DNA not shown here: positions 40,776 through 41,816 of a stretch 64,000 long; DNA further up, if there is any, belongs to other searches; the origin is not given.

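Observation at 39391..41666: Candidate novel pair: HEPN-like (R-x4-H) protein plus large protein with C-terminal PD-(D/E)xK-like motif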

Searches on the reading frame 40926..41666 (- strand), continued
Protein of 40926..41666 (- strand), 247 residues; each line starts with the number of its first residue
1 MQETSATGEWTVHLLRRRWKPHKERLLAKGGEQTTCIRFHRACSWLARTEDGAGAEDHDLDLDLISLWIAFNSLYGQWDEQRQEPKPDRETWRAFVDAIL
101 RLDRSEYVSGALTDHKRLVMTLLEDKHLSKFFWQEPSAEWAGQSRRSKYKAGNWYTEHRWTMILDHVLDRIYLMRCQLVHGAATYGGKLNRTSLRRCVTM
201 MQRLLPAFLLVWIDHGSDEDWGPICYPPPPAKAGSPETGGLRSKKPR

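Call 49: search_protein_families(library=pfam, alignment_id=A2, max_evalue=1)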
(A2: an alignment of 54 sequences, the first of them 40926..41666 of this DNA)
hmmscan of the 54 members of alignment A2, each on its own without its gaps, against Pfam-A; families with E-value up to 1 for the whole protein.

A. member 1, window:40926-41666:- (247 aa): 0 families

B. families by the number of members that match (of 54 scanned): 20 families
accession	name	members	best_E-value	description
PF18735.6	HEPN_RiboL-PSP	5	0.00044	RiboL-PSP-HEPN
PF18739.6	HEPN_Apea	2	0.015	Apea-like HEPN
PF23741.1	DUF7164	1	0.00017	Domain of unknown function (DUF7164)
PF20940.2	SSV1_D-63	1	0.0079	Sulfolobus spindle-shape virus 1, protein D-63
PF10414.14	CysG_dimeriser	1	0.012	Sirohaem synthase dimerisation region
PF13929.11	mRNA_stabil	1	0.014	mRNA stabilisation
PF09546.15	Spore_III_AE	1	0.015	Stage III sporulation protein AE (spore_III_AE)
PF06279.16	DUF1033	1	0.02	Protein of unknown function (DUF1033)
PF10982.13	DUF2789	1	0.021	Protein of unknown function (DUF2789)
PF05119.17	Terminase_4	1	0.046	Phage terminase, small subunit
PF20901.3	Sf6_terminase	1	0.054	Bacteriophage Sf6, terminase small subunit-like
PF01947.21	Rv2949c-like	1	0.09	Chorismate pyruvate-lyase Rv2949c-like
PF16889.11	Hepar_II_III_N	1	0.1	Heparinase II/III N-terminus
PF11677.13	DUF3273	1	0.11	Protein of unknown function (DUF3273)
PF00931.28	NB-ARC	1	0.11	NB-ARC domain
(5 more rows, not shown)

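Call 65: search_protein_families(library=phrogs, proteins=[window:40926-41666:-], max_evalue=0.1)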
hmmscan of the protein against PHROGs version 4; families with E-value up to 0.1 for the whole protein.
window:40926-41666:- (247 aa): 0 families

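Call 79: search_protein_families(library=pfam, proteins=[L018:793-3648:+, L023:8892-12290:+, L027:8621-10372:+, L035:8703-9974:+, L055:1157-3253:+, L061:8898-10994:+, L072:8689-10725:+, L075:5280-7118:+, L064:3533-4702:+, L080:2982-4148:+], max_evalue=0.00001)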
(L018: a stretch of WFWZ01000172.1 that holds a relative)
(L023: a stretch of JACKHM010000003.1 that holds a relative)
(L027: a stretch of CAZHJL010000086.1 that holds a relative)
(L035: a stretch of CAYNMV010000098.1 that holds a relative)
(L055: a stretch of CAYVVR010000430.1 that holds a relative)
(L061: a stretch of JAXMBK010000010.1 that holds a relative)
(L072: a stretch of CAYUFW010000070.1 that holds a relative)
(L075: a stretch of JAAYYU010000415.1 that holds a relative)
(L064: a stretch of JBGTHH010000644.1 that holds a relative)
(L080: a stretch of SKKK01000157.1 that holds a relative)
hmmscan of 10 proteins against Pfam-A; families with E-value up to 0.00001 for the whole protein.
L018:793-3648:+ (952 aa): 0 families

L023:8892-12290:+ (1133 aa): 6 families
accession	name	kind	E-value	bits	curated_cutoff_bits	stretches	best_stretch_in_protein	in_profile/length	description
PF13087.12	AAA_12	-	1.5e-25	90.4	27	1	921-1096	19-194/195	AAA domain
PF13482.12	RNase_H_2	-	1.5e-17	64.5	22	1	320-503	1-164/165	RNase_H superfamily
PF13086.12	AAA_11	-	1.1e-10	42.2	27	0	739-798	13-79/257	AAA domain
PF13604.12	AAA_30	-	4.8e-09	36.6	27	1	743-894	17-135/191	AAA domain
PF13245.12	AAA_19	-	1.4e-07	32.2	25.1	1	741-887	8-129/134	AAA domain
PF01443.25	Viral_helicase1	-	3.7e-06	27.4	21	0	851-898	59-108/228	Viral superfamily 1 RNA helicase core domain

L027:8621-10372:+ (584 aa): 3 families
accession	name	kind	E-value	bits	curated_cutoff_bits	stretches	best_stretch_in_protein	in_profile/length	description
PF00271.37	Helicase_C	-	4.4e-18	66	23.5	1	415-531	6-110/110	Helicase conserved C-terminal domain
PF04851.21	ResIII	-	1.8e-17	64.2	22.5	1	136-293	3-162/164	Type III restriction enzyme, res subunit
PF00270.35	DEAD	-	1.5e-11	44.7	26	1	139-293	2-160/167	DEAD/DEAH box helicase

L035:8703-9974:+ (424 aa): 0 families

L055:1157-3253:+ (699 aa): 4 families
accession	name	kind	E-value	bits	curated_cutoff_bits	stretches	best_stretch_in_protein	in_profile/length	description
PF09239.17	Topo-VIb_trans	-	1.5e-53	181.2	24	2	498-607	55-159/159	Topoisomerase VI B subunit, transducer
PF05833.16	NFACT_N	-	8.1e-11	41.8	31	0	286-365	161-238/456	NFACT N-terminal and middle domains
PF02518.31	HATPase_c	-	1.5e-10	41.9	26.4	1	76-179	4-98/111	Histidine kinase-, DNA gyrase B-, and HSP90-like ATPase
PF13589.12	HATPase_c_3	-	4.3e-06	27.2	25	1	80-190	5-106/137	Histidine kinase-, DNA gyrase B-, and HSP90-like ATPase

L061:8898-10994:+ (699 aa): 0 families

L072:8689-10725:+ (679 aa): 0 families

L075:5280-7118:+ (613 aa): 2 families
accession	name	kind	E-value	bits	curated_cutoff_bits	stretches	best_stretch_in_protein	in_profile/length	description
PF13320.12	GH123_cat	-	3.1e-15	56.8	23.1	1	348-553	139-321/324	Glycoside hydrolase 123, catalytic domain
PF22680.2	Glyco_hydro_123_N_2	-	5e-06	26.8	27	0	129-243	22-141/142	Glycoside hydrolase 123 N-terminal domain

L064:3533-4702:+ (390 aa): 0 families

L080:2982-4148:+ (389 aa): 1 family
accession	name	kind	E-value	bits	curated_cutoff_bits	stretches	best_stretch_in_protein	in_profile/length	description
PF00712.24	DNA_pol3_beta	-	1.4e-08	35.3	24.4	0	3-115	1-117/120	DNA polymerase III beta subunit, N-terminal domain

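Call 80: search_protein_families(library=pfam, proteins=[L006:5906-7981:+, L010:4628-7987:+, L027:5107-7998:+, L043:4245-7793:+, L020:5987-7783:+, L035:6359-7894:+, L078:261-1802:+, L011:6363-7550:+, L032:6527-7840:+, L041:3262-4581:+], max_evalue=0.00001)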
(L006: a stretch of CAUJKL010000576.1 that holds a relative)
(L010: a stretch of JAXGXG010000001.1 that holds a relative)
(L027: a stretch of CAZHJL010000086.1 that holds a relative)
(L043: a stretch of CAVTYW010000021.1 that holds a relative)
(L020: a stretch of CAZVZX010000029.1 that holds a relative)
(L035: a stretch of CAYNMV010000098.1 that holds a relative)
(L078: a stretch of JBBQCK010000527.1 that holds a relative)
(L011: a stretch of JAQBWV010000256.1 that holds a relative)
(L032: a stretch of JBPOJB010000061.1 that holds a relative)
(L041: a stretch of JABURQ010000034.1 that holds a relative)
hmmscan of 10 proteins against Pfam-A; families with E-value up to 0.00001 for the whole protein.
L006:5906-7981:+ (692 aa): 2 families
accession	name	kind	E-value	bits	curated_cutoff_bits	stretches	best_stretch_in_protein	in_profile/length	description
PF03747.19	ADP_ribosyl_GH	-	5.7e-75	253.1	26.2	1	10-289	1-287/287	ADP-ribosylglycohydrolase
PF12705.13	PDDEXK_1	-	8.3e-10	39.4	22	1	534-672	34-175/247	PD-(D/E)XK nuclease superfamily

L010:4628-7987:+ (1120 aa): 2 families
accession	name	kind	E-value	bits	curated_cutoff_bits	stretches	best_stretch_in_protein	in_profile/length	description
PF00271.37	Helicase_C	-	3e-07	31.1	23.5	1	923-981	53-109/110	Helicase conserved C-terminal domain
PF00270.35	DEAD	-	3e-06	27.5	26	0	55-149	17-109/167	DEAD/DEAH box helicase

L027:5107-7998:+ (964 aa): 3 families
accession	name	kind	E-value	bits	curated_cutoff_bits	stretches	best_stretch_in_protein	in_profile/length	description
PF00271.37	Helicase_C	-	5e-14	52.9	23.5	1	815-886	41-110/110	Helicase conserved C-terminal domain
PF00176.29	SNF2-rel_dom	-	3e-13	50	24.9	1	31-98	2-74/290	SNF2-related domain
PF04851.21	ResIII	-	2.6e-07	31.2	22.5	0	30-101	7-80/164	Type III restriction enzyme, res subunit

L043:4245-7793:+ (1183 aa): 4 families
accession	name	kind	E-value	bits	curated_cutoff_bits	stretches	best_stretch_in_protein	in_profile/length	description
PF13514.12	AAA_27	-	1.8e-38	132.7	22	1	22-226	1-206/206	AAA domain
PF13476.12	AAA_23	-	4.8e-12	47.4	27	1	26-320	1-198/201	AAA domain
PF02463.25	SMC_N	-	1.8e-07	31.2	40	0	770-1170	135-208/220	RecF/RecN/SMC N terminal domain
PF13175.12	AAA_15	-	3.2e-07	30.8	32.1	1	22-68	1-46/374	AAA ATPase domain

L020:5987-7783:+ (599 aa): 0 families

L035:6359-7894:+ (512 aa): 0 families

L078:261-1802:+ (514 aa): 5 families
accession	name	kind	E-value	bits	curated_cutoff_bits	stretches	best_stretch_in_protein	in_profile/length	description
PF00117.34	GATase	-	6.4e-47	160.1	22.8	1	9-189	2-189/190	Glutamine amidotransferase class-I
PF00958.27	GMP_synt_C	-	4e-42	142.6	27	1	422-513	1-92/92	GMP synthase C terminal domain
PF02540.23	NAD_synthase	-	4.1e-10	39.6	21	1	206-245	8-47/242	NAD synthase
PF07722.19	Peptidase_C26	-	1.3e-07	32.1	20.5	1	73-172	102-219/219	Peptidase C26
PF03054.22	tRNA_Me_trans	-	2.6e-06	27.7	20.6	0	218-265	2-48/202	tRNA methyl transferase HUP domain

L011:6363-7550:+ (396 aa): 2 families
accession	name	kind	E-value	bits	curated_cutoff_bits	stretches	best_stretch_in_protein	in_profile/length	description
PF01612.26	DNA_pol_A_exo1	-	6.8e-21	75.3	23.6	1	78-251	2-168/173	3'-5' exonuclease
PF14493.12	HTH_40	-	1.8e-15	57.5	27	1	303-389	5-89/89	Helix-turn-helix domain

L032:6527-7840:+ (438 aa): 1 family
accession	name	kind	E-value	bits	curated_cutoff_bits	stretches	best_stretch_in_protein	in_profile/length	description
PF03349.22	Toluene_X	-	2.5e-23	82.7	29.7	1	45-436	26-419/421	Outer membrane protein transport protein (OMPP1/FadL/TodX)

L041:3262-4581:+ (440 aa): 0 families

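Call 83: fold_search(model_id=the predicted structure, library=pdb)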
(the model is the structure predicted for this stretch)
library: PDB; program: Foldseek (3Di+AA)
matches with E <= 10: 155; with E <= 0.001: 0
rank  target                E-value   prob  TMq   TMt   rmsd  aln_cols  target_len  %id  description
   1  4ry2_B                1.0e+00  0.08  0.15  0.07  23.4       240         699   11  Crystal structure of the peptidase-containing ABC transporter PCAT1 (released 2015-07-22)
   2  6pan_A                1.2e+00  0.06  0.13  0.07  24.8       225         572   12  Structure of a bacterial Atm1-family ABC exporter with ATP bound (released 2020-06-24)
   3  4ry2_A                1.2e+00  0.06  0.14  0.07  23.2       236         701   15  Crystal structure of the peptidase-containing ABC transporter PCAT1 (released 2015-07-22)
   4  9c7j_C                1.3e+00  0.07  0.17  0.15  19.3       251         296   13  Crystal structure of caryolan-1-ol synthase complexed with 2-fluorofarnesyl diphosphate (released 2024-11-06)
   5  9kme_B                1.5e+00  0.12  0.24  0.25  14.2       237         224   11  Crystal structure of soluble bacteriorhodopsin NeuroBR_A (released 2025-06-04)
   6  9c7j_A                1.7e+00  0.06  0.16  0.14  18.9       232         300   15  Crystal structure of caryolan-1-ol synthase complexed with 2-fluorofarnesyl diphosphate (released 2024-11-06)
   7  8vp8_A                1.9e+00  0.06  0.14  0.08  23.3       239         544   15  Cryo-EM structure of the ABC transporter PCAT1 bound with ATP and Substrate (released 2024-10-30)
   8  8gk7_A                2.0e+00  0.08  0.19  0.11  23.5       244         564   13  MsbA bound to cerastecin C (released 2024-04-24)
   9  5vn7_B                2.1e+00  0.10  0.23  0.24  14.3       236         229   10  Structure of bacteriorhodopsin from crystals grown at 20 deg Celcius using GlyNCOC15+4 as an LCP host lipid (released 2017-07-12)
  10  6paq_A                2.1e+00  0.06  0.15  0.07  24.4       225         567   14  Structure of a bacterial Atm1-family ABC exporter with ATP bound (released 2020-06-24)
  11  9och_B                2.1e+00  0.04  0.14  0.08  24.2       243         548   10  Transporter associated with antigen processing (TAP) bound to the viral protein hUS6 in the outward-facing open state (released 2025-09-10)
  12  8wcw_A                2.2e+00  0.06  0.15  0.07  24.3       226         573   15  Cryo-EM structure of MsRv1273c/72c from Mycobacterium smegmatis in the IFapo state (released 2025-03-26)
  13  9c7i_A                2.2e+00  0.06  0.17  0.15  16.6       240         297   14  Crystal structure of caryolan-1-ol synthase from S. griseus with PEG molecule in the active site (released 2024-11-06)
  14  5j7a                  2.3e+00  0.11  0.24  0.26  15.8       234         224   11  Bacteriorhodopsin ground state structure obtained with Serial Femtosecond Crystallography (released 2016-08-31)
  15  3t45_A                2.5e+00  0.10  0.23  0.25  13.0       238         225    9  Crystal structure of bacteriorhodopsin mutant A215T, a phototaxis signaling mutant at 3.0 A resolution (released 2011-12-21)
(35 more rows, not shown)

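Call 96: find_encoding_contigs(protein=P0021, flank=9000, max_places=1)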
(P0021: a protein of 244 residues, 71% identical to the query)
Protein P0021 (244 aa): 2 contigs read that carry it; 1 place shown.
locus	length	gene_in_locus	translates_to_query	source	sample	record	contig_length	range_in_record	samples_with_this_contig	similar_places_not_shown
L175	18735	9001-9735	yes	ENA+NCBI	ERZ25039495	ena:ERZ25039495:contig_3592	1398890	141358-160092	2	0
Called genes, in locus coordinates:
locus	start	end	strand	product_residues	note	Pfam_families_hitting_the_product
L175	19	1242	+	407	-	-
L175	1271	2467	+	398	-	PF00437:T2SSE, PF27713:UCP018868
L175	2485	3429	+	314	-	PF00482:T2SSF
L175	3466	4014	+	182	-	-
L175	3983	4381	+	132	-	PF00482:T2SSF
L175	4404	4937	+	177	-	PF07811:TadE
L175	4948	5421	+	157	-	PF07811:TadE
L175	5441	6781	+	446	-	PF13400:Tad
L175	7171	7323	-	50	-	-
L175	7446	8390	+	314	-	PF03747:ADP_ribosyl_GH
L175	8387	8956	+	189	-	PF22784:PTP-SAK, PF22785:Tc-R-P, PF00782:DSPc, PF22741:PTP-NADK, PF05706:CDKN3 (weak), PF00102:Y_phosphatase (weak)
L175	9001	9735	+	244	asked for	-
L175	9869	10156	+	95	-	PF07045:DUF1330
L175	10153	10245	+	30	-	-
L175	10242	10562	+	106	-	-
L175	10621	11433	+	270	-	PF02596:DUF169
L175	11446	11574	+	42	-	PF03358:FMN_red (weak)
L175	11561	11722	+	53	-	-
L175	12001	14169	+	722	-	PF14870:PSII_BNR (faint), PF13088:BNR_2 (faint), PF15902:Sortilin-Vps10 (weak), PF25852:DUF6242_C (faint), PF02012:BNR (faint), PF15899:BNR_6 (faint), PF15902:Sortilin-Vps10 (weak)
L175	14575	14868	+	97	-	-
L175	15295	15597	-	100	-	-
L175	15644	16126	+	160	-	-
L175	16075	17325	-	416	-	PF01610:DDE_Tnp_ISL3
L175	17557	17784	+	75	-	-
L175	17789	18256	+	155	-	-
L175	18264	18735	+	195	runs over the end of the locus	PF00817:IMS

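Call 97: find_encoding_contigs(protein=P0028, flank=9000, max_places=1)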
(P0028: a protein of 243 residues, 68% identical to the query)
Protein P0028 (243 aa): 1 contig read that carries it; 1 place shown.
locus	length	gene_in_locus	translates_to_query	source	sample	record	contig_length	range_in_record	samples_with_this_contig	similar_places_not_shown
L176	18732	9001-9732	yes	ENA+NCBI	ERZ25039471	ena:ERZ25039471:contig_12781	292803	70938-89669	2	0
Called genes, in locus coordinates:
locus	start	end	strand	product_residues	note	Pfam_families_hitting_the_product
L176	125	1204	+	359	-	-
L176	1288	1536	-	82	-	-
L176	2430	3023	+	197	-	PF10108:DNA_pol_B_exo2 (faint), PF13482:RNase_H_2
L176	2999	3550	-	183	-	PF02357:NusG (weak)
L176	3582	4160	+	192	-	-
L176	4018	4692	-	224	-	PF13280:WYL, PF25583:WCX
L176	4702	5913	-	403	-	PF20208:ARPP-1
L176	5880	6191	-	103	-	-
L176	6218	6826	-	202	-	-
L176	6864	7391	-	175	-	-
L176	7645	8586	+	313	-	PF03747:ADP_ribosyl_GH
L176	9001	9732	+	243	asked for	-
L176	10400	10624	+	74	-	-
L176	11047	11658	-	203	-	-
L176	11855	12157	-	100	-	-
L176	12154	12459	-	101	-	-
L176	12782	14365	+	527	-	-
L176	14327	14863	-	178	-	-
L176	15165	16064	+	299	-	-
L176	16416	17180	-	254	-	PF00589:Phage_integrase (weak)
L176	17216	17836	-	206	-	-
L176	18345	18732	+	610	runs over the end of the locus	PF12708:Pect-lyase_RHGA_epim, PF13229:Beta_helix (weak), PF12708:Pect-lyase_RHGA_epim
